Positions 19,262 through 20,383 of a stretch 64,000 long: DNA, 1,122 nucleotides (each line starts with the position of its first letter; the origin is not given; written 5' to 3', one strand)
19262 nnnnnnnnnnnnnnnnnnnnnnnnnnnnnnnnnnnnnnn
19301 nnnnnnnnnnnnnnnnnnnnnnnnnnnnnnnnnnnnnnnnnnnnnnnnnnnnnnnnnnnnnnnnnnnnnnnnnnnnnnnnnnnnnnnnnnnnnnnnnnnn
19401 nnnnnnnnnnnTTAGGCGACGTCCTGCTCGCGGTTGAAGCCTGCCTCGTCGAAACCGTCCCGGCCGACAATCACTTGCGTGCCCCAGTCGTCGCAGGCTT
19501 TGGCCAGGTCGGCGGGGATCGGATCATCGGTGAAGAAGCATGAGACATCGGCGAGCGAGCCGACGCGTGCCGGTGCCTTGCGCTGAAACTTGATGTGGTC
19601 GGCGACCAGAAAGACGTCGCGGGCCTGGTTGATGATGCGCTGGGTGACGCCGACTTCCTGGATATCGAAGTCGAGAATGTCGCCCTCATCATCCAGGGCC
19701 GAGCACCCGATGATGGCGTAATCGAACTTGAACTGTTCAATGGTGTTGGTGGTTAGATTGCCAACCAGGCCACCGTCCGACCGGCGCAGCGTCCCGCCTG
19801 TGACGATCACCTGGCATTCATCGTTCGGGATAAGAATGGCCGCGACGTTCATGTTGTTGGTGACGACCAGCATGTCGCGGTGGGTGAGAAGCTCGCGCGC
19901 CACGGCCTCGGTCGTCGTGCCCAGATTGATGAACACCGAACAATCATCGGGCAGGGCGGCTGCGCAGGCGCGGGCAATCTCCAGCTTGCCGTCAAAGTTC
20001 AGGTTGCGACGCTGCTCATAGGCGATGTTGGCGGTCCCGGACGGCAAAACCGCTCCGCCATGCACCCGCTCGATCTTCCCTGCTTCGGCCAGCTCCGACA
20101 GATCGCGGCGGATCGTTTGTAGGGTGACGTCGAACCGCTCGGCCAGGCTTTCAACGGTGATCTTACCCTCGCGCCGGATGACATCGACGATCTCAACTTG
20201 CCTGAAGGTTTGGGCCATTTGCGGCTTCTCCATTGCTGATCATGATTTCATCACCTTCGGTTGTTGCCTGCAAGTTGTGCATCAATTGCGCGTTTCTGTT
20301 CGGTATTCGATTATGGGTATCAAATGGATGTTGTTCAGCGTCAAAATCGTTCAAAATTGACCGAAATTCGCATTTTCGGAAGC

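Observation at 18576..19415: BKACE ends a hydroxyquinol operon in place of PcaIJ/PcaF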

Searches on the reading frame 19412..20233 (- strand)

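Call 4: search_protein_families(library=pfam, proteins=[window:19412-20233:-])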
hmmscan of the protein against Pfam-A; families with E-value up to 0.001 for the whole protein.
window:19412-20233:- (273 aa): 10 families
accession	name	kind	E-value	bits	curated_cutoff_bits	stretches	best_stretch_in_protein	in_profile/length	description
PF00455.28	DeoRC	-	6.2e-48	163.2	31.8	1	80-236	3-159/160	DeoR C terminal sensor domain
PF08220.18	HTH_DeoR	-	1e-19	70.5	21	1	11-65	1-55/57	DeoR-like helix-turn-helix domain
PF08279.18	HTH_11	-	6.3e-08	32.8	25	1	14-59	4-51/55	HTH domain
PF00392.27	GntR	-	1.9e-06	27.8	27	1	19-62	18-62/64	Bacterial regulatory proteins, gntR family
PF12840.13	HTH_20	-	9.8e-06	25.9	27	1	14-52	8-46/51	Helix-turn-helix domain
PF25212.1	HVO_A0114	-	5.5e-05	23.3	27.6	1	11-61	23-73/84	HVO_A0114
PF19187.6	HTH_PafC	-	8.7e-05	22.8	32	1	11-59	5-53/115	PafC helix-turn-helix domain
PF13412.12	HTH_24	-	0.00013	21.9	21.9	1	14-55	7-48/48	Winged helix-turn-helix DNA-binding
PF25213.1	HVO_A0261_N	-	0.00015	22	35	1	9-60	10-60/86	HVO_A0261 N-terminal domain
PF13545.12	HTH_Crp_2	-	0.00067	20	27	0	24-59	22-56/70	Crp-like helix-turn-helix domain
